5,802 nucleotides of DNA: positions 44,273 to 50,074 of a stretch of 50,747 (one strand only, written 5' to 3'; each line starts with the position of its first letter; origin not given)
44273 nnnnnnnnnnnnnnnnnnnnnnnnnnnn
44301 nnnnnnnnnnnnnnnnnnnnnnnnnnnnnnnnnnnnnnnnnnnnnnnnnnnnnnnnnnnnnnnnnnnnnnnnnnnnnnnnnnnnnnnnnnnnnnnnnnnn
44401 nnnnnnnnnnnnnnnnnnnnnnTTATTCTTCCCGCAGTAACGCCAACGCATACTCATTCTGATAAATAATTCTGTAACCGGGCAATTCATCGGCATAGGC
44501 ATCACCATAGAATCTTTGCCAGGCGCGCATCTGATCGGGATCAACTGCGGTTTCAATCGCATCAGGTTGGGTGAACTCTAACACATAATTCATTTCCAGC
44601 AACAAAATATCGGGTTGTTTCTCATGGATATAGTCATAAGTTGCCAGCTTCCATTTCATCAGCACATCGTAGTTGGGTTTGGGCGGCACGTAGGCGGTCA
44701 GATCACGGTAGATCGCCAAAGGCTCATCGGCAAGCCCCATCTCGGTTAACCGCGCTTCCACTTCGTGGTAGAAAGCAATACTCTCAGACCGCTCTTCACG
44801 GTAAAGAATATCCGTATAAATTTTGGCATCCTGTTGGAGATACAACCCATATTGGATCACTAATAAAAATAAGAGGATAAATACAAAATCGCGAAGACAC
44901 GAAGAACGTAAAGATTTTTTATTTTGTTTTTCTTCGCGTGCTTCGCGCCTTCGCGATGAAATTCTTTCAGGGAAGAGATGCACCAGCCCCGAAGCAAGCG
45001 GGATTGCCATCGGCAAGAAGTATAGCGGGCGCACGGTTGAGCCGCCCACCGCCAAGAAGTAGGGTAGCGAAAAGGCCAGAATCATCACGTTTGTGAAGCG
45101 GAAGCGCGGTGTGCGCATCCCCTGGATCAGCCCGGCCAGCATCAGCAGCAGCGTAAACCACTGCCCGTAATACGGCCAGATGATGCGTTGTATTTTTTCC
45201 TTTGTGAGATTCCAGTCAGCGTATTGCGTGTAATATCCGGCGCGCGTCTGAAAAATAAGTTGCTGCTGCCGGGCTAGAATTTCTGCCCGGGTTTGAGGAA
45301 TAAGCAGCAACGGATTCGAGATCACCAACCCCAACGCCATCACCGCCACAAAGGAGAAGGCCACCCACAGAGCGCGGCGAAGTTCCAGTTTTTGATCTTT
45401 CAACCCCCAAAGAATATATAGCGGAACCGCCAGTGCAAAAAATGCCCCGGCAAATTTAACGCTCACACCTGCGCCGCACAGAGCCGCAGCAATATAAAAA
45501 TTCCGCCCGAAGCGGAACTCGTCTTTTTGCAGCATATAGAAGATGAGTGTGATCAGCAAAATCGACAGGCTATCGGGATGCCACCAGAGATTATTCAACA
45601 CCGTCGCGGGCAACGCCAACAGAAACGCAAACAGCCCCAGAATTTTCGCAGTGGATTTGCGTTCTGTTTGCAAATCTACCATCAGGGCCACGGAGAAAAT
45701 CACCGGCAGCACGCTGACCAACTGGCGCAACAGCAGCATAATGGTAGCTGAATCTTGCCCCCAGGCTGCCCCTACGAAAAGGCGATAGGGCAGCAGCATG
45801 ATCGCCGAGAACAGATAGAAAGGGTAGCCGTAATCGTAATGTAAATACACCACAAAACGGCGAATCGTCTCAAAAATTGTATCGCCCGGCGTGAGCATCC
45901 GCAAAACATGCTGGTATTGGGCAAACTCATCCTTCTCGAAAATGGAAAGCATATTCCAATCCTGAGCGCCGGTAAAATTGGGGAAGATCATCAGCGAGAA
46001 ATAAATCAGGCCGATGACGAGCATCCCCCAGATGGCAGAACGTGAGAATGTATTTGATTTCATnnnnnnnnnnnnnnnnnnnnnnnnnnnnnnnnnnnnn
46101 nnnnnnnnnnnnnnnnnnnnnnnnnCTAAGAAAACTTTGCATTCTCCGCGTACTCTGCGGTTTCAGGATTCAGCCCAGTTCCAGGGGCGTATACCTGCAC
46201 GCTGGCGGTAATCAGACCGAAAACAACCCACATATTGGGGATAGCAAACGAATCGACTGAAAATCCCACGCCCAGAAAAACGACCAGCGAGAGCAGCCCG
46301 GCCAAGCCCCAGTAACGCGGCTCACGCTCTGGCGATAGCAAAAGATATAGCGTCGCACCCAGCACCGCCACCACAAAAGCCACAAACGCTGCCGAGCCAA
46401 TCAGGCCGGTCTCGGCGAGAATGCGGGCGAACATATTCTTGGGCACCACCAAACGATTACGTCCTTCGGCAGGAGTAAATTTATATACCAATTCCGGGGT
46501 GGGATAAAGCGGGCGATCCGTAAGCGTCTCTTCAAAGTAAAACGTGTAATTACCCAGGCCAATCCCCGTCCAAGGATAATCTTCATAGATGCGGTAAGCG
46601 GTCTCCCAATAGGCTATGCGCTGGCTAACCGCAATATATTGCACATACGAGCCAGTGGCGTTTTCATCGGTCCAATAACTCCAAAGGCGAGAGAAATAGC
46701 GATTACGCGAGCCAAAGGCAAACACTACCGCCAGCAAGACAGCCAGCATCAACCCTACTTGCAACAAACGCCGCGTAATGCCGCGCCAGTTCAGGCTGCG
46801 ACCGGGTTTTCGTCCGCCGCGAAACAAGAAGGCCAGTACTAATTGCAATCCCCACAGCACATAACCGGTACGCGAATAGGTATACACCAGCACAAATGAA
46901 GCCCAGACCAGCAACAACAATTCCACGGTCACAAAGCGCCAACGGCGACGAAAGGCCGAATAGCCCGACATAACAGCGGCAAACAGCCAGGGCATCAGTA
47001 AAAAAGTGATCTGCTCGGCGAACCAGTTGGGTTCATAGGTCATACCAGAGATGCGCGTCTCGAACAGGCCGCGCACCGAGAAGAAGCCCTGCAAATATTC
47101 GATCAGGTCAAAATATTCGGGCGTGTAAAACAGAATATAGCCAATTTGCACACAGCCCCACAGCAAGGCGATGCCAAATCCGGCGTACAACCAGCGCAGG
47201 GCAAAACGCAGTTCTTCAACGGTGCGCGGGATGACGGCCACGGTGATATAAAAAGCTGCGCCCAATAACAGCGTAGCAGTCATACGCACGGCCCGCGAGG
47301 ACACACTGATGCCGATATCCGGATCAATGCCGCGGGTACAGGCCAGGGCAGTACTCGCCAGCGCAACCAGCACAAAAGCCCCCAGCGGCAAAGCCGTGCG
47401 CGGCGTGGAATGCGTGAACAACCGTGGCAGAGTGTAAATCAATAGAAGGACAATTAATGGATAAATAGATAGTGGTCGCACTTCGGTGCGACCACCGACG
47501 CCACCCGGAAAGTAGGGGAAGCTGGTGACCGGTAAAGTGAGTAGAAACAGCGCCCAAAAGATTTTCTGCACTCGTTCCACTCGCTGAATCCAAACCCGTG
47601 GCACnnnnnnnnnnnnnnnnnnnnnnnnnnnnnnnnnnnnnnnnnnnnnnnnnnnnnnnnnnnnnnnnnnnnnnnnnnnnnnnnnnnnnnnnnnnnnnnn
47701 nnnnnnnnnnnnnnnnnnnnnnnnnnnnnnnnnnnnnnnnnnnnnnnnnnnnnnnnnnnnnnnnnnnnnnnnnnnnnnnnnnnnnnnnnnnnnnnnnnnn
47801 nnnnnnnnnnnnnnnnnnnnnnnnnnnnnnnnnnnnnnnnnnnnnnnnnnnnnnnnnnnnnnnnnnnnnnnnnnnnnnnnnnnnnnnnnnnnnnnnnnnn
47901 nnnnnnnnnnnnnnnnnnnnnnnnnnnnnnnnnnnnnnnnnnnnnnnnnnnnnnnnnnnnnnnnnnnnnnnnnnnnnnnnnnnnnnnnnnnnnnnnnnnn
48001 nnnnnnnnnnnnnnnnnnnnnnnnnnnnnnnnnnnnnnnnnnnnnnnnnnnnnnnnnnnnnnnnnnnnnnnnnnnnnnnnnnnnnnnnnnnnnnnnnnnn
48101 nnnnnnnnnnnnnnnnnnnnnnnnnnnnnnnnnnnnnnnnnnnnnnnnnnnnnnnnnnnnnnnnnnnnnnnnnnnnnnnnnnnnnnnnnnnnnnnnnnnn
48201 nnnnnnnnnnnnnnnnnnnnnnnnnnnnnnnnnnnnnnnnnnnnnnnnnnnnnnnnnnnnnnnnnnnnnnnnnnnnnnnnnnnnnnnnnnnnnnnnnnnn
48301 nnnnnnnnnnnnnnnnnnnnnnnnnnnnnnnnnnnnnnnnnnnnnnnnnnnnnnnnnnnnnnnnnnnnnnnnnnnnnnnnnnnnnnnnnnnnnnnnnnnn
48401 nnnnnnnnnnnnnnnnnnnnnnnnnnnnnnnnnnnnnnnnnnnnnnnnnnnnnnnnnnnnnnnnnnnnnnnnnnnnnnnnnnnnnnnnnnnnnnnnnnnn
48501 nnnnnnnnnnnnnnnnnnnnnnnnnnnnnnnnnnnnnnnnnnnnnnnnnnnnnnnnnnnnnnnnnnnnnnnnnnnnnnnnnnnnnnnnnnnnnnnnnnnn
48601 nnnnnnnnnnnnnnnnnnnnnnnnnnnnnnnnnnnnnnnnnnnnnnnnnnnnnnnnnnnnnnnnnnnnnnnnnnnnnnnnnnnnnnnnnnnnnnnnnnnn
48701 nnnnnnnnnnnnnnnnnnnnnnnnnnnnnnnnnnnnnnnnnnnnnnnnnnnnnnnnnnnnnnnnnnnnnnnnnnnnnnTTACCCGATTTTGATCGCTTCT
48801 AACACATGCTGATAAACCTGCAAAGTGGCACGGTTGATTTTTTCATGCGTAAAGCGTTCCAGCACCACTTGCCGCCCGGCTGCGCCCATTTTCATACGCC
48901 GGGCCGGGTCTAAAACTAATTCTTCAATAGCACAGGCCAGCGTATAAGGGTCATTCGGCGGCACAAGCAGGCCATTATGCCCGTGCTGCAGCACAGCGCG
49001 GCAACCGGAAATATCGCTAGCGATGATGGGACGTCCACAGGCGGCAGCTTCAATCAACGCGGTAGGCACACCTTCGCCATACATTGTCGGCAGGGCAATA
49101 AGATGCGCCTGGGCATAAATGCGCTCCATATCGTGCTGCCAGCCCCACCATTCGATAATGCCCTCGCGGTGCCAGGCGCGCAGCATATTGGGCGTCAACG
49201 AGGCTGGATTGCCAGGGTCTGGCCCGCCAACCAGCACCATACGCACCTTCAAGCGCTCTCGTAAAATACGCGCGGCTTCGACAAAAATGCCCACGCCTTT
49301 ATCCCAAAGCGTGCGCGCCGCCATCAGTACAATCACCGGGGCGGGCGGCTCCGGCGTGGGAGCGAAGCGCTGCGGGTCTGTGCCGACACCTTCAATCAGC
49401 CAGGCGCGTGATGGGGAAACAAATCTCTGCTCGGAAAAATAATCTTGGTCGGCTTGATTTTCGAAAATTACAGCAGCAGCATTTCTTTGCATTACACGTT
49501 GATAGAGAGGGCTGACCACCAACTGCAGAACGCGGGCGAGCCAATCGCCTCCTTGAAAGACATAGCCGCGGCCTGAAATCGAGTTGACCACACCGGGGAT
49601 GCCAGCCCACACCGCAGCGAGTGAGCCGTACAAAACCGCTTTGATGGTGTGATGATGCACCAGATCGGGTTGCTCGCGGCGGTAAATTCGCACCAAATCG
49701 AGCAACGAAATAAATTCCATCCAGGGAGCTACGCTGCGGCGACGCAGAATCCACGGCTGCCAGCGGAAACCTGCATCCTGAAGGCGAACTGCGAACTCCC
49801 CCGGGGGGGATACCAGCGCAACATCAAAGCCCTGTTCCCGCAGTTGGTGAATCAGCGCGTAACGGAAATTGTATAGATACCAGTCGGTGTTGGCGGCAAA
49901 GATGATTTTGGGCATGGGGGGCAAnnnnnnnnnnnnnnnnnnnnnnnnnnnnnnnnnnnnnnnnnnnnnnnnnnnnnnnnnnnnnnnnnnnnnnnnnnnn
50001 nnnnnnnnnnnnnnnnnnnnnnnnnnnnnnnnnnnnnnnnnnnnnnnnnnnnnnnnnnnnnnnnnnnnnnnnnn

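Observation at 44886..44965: A full palindromic repeat sits in-frame inside a GT-C glycosyltransferase ORF and encodes a basic loop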

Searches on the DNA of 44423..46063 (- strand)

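Call 25: search_rna_families(source=window, start=44700, end=45150, threshold=evalue, max_evalue=10)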
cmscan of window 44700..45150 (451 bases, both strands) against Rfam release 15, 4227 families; matches with E-value up to 10: 10.
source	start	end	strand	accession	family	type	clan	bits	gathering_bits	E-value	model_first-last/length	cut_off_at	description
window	44828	44948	+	RF01664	ceN101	Gene; snRNA; snoRNA; HACA-box;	-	19.8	70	0.37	1-128/128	no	Caenorhabditis snoRNA ceN101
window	44888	44957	-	RF04128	MIR8562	Gene; miRNA;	-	18.4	211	0.44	1-242/242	no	MIR8562 microRNA precursor family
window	44890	44947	-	RF04118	MIR9481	Gene; miRNA;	-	18.2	130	0.39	35-97/135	no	MIR9481 microRNA precursor family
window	44886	44959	-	RF03574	mir-4847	Gene; miRNA;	-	17.9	100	0.39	1-79/79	no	mir-4847 microRNA precursor family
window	44892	44953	-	RF01666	rox2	Cis-reg;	-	17.8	55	2.8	1-71/71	no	Drosophila rox2 ncRNA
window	44883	44945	+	RF02436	SpF43_sRNA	Gene; sRNA;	-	17.7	70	0.84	1-99/99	no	Streptococcus sRNA SpF43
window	44840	44928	+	RF02075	STnc230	Gene; sRNA;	-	16.6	50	9.8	1-83/83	no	Enterobacterial sRNA STnc230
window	44869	44974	+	RF00690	MIR408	Gene; miRNA;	-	16.3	64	0.28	1-126/126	no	MIR408 microRNA precursor family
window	44888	44957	-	RF04134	MIR7504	Gene; miRNA;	-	15.3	83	9.5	1-124/124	no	MIR7504 microRNA precursor family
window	44889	44956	+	RF04139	MIR841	Gene; miRNA;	-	14.2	200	3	56-157/212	no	MIR841 microRNA precursor family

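Call 77: search_with_rna_model(model_id=R1, sources=[L001, L003, L004, L206, L205, L006, L007, L008, L009, L010, L011, L012, L014, L016], filters=default, max_evalue=1)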
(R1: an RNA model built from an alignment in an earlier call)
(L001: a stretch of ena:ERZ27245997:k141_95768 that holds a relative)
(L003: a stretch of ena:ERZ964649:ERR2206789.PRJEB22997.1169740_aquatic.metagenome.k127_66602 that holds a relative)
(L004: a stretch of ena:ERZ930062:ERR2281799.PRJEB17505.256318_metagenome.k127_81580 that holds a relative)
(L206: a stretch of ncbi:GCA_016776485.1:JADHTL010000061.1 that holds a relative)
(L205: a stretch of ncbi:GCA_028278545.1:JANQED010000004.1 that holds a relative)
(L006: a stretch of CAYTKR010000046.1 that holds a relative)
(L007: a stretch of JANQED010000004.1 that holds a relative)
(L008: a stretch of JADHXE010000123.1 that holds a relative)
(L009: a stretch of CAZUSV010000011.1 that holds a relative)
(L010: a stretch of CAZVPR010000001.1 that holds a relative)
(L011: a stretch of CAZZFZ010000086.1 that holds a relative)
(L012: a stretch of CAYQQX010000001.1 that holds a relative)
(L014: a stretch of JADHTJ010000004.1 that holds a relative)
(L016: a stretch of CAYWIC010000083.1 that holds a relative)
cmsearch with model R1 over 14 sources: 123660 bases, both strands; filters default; matches with E-value up to 1: 26.
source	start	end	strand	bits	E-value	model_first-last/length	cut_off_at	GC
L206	2715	2794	+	65.7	1.4e-16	1-81/81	no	0.46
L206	2715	2794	-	50.6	4.3e-12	1-81/81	no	0.46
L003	1700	1781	+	48.8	1.5e-11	1-81/81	no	0.52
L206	5965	6048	-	47.4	3.7e-11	1-81/81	no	0.44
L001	3286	3380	-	39.4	8.9e-09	1-81/81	no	0.39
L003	1700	1781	-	39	1.2e-08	1-81/81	no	0.52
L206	7804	7905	-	36.1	8.8e-08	1-81/81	no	0.38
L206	7804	7905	+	35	1.8e-07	1-81/81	no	0.38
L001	3286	3380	+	34.4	2.9e-07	1-81/81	no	0.39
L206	5965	6048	+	32.8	8.4e-07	1-81/81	no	0.44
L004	3452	3521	-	30.6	3.8e-06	1-81/81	no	0.44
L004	3452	3521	+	29.9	6e-06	1-81/81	no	0.44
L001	5886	5978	-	28.4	1.7e-05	1-81/81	no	0.44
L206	10407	10488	+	25.8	0.0001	1-81/81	no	0.48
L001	1490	1543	-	22.1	0.0013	18-65/81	no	0.43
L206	2089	2163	-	21.7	0.0017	1-81/81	no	0.36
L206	1499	1588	-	20.9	0.0029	1-81/81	no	0.41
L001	5886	5978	+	20.6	0.0036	1-81/81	no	0.44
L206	1499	1588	+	20.4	0.004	1-81/81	no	0.41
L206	2089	2163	+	20.4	0.0041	1-81/81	no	0.36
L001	1485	1552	+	19.3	0.0089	1-81/81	no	0.43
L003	2939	2996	+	16.5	0.061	10-72/81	no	0.43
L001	7099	7191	+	15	0.17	1-81/81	no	0.49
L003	2939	2996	-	14.1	0.31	10-72/81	no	0.43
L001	7102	7188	-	14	0.32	1-81/81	no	0.48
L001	826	895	+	13.1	0.63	1-81/81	no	0.31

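Call 97: search_with_rna_model(model_id=R1, sources=[L017, L018, L019, L020, L021, L022, L023, L024, L025, L026, L027, L028, L029, L030, L031, L032, L033, L034, L035, L036, L037, L038, L039, L040, L041, L042, L043, L044, L045, L046, L047, L048, L049, L050, L051, L052, L053, L054, L055, L056, L057, L058, L059, L060, L061, L062, L063, L064, L065, L066, L067, L068, L069, L070, L071, L072, L073, L074, L075, L076, L077, L078, L079, L080, L081, L082, L083, L084, L013, L015], filters=default, max_evalue=0.01)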
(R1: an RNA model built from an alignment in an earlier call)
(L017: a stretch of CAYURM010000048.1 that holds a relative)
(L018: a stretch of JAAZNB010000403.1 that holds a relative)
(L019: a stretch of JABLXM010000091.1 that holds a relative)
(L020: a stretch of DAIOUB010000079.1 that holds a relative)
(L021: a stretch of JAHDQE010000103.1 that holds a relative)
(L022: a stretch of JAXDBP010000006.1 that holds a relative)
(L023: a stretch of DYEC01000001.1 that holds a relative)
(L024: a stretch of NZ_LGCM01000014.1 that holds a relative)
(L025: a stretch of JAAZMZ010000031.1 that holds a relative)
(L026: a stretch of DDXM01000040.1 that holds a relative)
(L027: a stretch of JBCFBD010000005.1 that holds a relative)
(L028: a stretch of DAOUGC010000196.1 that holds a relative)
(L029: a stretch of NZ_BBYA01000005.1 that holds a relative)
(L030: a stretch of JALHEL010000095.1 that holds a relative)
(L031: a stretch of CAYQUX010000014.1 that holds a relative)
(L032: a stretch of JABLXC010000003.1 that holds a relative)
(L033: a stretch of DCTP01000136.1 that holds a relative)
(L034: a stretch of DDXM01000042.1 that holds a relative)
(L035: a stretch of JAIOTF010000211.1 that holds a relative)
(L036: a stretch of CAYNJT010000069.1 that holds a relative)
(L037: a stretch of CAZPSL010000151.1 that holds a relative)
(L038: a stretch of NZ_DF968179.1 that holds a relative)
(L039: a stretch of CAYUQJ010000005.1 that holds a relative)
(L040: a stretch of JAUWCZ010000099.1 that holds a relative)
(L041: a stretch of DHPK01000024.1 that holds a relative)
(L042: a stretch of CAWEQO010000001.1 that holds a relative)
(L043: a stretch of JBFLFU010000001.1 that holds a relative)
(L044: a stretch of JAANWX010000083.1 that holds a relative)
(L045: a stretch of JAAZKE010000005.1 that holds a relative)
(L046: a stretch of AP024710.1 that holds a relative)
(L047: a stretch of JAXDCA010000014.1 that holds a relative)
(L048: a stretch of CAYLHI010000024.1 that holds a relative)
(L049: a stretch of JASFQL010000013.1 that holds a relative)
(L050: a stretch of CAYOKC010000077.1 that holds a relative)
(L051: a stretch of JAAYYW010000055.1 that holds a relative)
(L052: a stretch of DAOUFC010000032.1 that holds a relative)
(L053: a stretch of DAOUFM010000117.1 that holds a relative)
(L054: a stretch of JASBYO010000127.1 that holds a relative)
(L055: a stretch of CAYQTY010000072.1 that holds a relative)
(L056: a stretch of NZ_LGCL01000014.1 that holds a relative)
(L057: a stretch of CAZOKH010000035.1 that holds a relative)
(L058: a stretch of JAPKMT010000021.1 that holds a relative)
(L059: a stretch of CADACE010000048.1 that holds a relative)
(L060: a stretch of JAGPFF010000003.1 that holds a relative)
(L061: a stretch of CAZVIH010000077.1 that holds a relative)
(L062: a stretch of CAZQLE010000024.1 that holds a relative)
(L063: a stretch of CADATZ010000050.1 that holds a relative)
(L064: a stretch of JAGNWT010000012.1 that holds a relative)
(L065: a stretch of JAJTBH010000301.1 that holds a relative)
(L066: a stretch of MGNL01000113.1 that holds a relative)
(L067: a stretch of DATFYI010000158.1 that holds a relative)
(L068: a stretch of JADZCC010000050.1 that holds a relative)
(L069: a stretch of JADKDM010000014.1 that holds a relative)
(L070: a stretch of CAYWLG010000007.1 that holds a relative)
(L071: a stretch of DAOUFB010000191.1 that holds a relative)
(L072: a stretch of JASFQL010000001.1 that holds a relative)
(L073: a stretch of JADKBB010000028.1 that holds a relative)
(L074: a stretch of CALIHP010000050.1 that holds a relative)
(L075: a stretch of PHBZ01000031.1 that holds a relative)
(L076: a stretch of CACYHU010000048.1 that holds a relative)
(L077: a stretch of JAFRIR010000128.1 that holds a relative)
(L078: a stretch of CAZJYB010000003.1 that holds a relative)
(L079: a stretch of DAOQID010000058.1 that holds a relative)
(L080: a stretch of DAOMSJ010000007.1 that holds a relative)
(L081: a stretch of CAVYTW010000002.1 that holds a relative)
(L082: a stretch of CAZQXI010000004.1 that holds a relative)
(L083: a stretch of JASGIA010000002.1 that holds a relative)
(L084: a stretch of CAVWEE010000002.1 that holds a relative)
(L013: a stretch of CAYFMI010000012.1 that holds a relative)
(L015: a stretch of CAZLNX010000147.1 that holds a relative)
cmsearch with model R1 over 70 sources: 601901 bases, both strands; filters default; matches with E-value up to 0.01: 4.
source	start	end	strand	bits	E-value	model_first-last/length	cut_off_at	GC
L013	1434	1503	-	30.6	1.9e-05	1-81/81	no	0.44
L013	1434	1503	+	29.9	2.9e-05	1-81/81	no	0.44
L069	8746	8819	-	22.8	0.004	1-81/81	no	0.35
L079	1009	1064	+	21.9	0.0071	9-73/81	no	0.43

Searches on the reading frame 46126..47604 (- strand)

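Call 8: search_protein_families(library=pfam, proteins=[window:46126-47604:-], max_evalue=0.01)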
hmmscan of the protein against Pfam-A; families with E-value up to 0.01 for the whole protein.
window:46126-47604:- (492 aa): 1 family
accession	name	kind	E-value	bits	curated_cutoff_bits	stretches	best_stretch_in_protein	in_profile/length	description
PF04932.20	Wzy_C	-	2.5e-13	50.5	31.7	1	230-408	1-149/149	O-Antigen ligase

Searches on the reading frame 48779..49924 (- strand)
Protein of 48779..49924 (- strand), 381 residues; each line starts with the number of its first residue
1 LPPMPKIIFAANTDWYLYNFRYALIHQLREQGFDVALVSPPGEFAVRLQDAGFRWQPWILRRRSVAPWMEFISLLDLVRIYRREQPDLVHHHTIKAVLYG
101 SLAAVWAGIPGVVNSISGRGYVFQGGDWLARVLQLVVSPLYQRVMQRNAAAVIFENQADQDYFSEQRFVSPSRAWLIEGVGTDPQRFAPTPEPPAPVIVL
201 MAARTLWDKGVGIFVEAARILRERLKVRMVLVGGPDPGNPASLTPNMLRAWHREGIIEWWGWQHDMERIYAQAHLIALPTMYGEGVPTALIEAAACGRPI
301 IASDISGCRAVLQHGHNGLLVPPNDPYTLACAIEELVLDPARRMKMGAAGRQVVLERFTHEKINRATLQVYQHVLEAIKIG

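Call 8: search_protein_families(library=pfam, proteins=[window:48779-49924:-], max_evalue=0.01)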
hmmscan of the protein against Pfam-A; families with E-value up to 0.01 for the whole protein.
window:48779-49924:- (381 aa): 8 families
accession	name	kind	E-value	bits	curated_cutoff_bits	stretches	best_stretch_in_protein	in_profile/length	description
PF13692.12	Glyco_trans_1_4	-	4.3e-29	102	27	1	198-338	3-141/142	Glycosyl transferases group 1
PF00534.26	Glycos_transf_1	-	6.1e-27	94.7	26.4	1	189-352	8-171/172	Glycosyl transferases group 1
PF13477.12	Glyco_trans_4_2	-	6.3e-16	59.2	23.4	1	6-129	1-118/139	Glycosyl transferase 4-like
PF13579.12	Glyco_trans_4_4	-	1.7e-13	51.6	29.7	1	23-173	9-151/158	Glycosyl transferase 4-like domain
PF13524.12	Glyco_trans_1_2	-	6.8e-10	39.5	25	1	228-363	16-138/144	Glycosyl transferase-like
PF13439.12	Glyco_transf_4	-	7.7e-10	39.5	28.5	1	22-177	9-162/170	Glycosyltransferase Family 4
PF20706.3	GT4-conflict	-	3e-06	26.9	26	1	181-315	182-323/385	Family 4 Glycosyltransferase in conflict systems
PF01740.26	STAS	-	0.0043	17.2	22.6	0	24-54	64-94/106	STAS domain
